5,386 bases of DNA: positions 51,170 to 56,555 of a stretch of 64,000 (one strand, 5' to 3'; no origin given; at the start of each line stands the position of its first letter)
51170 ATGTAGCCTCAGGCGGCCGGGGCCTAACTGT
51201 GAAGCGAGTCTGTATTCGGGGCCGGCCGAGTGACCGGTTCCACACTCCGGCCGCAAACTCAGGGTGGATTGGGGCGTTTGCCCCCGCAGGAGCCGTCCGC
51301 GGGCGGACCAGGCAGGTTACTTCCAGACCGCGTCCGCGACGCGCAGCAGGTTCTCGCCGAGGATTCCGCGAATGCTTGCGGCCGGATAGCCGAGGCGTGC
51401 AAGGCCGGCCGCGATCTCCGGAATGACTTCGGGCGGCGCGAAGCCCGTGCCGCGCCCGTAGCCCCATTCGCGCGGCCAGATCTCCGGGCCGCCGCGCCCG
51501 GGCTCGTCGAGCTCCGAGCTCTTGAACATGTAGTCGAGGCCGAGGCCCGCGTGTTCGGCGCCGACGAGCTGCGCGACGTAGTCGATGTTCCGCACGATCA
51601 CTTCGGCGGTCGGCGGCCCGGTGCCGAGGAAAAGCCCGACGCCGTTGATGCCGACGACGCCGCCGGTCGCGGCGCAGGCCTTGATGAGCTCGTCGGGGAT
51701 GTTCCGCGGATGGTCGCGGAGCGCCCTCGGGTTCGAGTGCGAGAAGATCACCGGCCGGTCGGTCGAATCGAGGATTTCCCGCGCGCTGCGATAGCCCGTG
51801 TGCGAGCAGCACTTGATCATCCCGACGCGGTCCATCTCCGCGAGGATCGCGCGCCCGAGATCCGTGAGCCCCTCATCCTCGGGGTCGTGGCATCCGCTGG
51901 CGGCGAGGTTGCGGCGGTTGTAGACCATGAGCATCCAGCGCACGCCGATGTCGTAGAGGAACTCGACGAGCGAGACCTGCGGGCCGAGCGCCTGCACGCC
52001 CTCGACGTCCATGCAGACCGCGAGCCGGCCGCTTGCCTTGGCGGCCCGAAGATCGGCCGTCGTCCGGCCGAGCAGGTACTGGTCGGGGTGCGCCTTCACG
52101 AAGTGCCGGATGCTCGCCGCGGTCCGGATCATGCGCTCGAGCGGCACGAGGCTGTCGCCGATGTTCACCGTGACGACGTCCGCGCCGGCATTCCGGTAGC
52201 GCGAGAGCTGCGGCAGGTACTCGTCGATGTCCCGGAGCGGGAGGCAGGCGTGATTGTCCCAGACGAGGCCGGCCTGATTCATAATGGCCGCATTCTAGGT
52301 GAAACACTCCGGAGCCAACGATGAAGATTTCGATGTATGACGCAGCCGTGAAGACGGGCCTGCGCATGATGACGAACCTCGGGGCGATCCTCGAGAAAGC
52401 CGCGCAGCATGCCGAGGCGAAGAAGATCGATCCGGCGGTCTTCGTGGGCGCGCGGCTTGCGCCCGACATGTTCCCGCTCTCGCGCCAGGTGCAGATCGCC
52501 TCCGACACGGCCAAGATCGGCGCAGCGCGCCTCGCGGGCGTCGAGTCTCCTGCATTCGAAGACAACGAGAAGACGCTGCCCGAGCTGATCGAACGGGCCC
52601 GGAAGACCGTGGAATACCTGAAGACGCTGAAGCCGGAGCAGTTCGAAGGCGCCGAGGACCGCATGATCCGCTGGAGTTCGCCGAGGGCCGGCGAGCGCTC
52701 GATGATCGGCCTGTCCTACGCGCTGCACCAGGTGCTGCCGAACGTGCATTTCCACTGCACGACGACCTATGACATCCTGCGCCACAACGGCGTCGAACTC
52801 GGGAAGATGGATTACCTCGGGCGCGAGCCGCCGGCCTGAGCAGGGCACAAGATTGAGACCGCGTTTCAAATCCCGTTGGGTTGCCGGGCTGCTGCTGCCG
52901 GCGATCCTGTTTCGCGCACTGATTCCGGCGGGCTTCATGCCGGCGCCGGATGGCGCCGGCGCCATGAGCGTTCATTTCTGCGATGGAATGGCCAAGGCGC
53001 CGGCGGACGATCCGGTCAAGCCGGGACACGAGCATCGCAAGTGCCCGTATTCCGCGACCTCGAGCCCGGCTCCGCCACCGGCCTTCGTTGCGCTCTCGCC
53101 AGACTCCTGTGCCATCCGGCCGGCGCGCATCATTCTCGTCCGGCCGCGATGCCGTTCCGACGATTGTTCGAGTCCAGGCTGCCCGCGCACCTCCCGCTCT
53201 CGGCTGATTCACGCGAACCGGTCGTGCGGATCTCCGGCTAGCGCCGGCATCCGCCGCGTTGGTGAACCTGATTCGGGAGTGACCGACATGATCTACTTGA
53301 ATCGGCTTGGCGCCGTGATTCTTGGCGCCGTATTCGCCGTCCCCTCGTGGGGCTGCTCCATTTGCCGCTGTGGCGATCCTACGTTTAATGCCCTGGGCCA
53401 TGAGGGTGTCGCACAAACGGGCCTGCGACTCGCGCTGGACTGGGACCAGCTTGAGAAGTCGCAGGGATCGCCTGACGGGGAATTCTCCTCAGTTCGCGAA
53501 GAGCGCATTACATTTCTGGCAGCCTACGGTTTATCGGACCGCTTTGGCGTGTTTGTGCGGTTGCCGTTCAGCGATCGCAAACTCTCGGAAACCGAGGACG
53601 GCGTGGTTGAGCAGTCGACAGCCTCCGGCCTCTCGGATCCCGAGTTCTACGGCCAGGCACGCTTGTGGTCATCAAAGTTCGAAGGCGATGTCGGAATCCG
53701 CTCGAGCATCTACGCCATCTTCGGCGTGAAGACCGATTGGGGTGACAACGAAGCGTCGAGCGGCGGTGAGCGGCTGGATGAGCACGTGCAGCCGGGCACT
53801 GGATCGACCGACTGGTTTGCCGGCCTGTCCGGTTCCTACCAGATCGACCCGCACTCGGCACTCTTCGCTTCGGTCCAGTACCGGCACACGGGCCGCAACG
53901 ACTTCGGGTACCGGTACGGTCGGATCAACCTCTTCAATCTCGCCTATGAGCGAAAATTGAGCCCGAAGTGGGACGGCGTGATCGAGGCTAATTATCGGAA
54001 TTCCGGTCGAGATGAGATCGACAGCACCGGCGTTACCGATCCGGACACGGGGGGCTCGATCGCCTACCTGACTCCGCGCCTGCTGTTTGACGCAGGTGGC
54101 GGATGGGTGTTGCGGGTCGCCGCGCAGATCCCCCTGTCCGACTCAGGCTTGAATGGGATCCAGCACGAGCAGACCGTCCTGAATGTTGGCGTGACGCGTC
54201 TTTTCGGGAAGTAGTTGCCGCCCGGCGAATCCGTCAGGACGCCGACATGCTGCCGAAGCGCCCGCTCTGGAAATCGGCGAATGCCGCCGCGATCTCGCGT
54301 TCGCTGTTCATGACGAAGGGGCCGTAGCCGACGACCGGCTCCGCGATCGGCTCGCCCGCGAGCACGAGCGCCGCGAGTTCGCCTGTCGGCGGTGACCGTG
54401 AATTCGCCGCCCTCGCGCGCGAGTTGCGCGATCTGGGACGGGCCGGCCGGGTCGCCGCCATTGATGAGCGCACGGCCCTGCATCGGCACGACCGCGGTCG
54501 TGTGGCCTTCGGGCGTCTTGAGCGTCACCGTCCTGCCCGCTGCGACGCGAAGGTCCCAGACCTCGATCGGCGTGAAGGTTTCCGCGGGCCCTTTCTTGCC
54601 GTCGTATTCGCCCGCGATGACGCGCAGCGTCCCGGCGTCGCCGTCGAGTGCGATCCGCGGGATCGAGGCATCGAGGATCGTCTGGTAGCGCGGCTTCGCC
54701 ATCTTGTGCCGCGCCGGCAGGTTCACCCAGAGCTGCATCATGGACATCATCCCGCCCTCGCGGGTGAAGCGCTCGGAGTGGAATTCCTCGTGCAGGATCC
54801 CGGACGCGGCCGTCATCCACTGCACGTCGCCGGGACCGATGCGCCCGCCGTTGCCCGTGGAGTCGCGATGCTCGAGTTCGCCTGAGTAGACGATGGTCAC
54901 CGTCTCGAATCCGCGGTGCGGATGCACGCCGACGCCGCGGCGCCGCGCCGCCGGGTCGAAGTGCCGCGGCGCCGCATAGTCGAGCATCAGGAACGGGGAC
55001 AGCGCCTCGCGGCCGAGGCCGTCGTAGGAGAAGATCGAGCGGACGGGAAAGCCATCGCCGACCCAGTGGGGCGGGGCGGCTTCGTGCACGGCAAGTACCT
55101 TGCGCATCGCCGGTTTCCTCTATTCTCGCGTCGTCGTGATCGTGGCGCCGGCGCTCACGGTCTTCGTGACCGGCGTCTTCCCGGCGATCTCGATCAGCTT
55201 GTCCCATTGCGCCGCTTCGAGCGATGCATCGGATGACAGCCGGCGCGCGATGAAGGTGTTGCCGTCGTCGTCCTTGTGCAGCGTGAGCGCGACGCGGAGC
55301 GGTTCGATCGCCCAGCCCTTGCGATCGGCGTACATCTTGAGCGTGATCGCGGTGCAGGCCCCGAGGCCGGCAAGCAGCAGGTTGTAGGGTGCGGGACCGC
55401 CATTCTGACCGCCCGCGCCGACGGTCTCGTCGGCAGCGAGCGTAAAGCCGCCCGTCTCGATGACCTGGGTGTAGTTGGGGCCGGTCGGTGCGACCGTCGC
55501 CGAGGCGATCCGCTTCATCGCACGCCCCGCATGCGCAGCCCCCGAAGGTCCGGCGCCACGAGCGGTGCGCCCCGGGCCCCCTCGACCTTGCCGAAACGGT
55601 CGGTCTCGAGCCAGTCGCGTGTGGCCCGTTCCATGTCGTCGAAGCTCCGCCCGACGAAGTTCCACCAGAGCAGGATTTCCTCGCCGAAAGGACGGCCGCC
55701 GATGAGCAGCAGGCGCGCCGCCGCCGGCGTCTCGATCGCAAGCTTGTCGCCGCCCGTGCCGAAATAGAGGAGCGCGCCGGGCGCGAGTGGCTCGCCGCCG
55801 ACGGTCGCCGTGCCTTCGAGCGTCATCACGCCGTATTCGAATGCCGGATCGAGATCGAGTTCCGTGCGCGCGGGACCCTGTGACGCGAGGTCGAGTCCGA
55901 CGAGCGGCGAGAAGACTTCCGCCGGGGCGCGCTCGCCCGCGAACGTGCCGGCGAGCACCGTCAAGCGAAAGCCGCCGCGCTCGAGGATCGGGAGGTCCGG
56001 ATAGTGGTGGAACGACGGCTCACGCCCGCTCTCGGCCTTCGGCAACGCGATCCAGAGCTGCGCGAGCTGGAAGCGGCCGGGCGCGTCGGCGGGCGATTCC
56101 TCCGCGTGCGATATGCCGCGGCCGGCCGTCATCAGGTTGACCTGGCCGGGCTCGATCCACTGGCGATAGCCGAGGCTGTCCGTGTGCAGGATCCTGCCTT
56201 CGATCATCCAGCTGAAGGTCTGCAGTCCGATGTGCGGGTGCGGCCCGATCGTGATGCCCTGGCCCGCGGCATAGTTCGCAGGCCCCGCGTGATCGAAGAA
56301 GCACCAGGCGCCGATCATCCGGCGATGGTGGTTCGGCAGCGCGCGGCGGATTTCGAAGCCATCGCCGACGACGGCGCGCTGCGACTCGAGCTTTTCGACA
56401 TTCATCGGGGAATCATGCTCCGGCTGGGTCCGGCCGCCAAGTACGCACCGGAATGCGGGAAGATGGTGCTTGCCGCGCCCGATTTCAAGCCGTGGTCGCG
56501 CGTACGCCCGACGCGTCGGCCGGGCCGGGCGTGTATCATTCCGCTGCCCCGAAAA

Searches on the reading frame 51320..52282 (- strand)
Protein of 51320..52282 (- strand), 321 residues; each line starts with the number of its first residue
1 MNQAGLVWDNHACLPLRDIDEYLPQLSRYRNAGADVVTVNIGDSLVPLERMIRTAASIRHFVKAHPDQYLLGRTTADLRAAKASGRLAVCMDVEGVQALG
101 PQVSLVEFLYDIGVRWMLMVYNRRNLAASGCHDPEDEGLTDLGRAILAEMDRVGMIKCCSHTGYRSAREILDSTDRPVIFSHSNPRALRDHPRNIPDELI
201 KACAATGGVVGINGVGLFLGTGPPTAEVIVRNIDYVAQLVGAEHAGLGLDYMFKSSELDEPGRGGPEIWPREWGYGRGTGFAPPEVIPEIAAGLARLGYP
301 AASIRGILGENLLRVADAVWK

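Call 82: search_protein_families(library=pfam, proteins=[window:51320-52282:-], max_evalue=0.0001)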
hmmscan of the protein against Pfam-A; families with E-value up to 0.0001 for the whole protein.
window:51320-52282:- (321 aa): 1 family
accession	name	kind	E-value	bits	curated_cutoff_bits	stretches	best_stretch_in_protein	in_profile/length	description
PF01244.27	Peptidase_M19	-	1.2e-70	238.6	26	1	8-317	9-318/319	Membrane dipeptidase (Peptidase family M19)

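Call 84: search_protein_families(library=ncbifam, proteins=[window:51320-52282:-], max_evalue=1e-10)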
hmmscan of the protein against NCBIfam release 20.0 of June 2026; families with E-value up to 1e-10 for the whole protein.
window:51320-52282:- (321 aa): 0 families

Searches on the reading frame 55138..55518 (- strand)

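Call 30: search_protein_families(library=pfam, proteins=[window:55138-55518:-], max_evalue=0.01)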
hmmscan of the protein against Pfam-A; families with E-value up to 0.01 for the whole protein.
window:55138-55518:- (127 aa): 1 family
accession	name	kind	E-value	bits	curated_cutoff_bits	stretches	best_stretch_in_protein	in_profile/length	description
PF02566.24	OsmC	-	1.7e-13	51.3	27.5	1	37-126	1-96/100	OsmC-like protein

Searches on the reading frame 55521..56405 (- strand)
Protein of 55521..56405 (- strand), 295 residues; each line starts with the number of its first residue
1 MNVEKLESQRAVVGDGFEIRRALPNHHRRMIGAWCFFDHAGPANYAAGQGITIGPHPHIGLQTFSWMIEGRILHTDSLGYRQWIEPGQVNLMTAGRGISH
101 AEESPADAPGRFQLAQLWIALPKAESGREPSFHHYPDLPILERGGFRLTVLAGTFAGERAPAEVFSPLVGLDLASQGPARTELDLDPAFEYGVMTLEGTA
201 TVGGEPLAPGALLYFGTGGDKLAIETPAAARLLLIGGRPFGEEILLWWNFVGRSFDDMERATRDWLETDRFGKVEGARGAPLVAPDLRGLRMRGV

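Call 30: search_protein_families(library=pfam, proteins=[window:55521-56405:-], max_evalue=0.01)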
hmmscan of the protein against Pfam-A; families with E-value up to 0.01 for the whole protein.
window:55521-56405:- (295 aa): 2 families
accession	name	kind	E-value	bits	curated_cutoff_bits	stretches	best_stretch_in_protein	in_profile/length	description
PF02678.22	Pirin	-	2.8e-27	95.3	26.1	1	17-119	2-108/108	Pirin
PF05726.19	Pirin_C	-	2.7e-18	66.7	27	1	172-268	3-100/103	Pirin C-terminal cupin domain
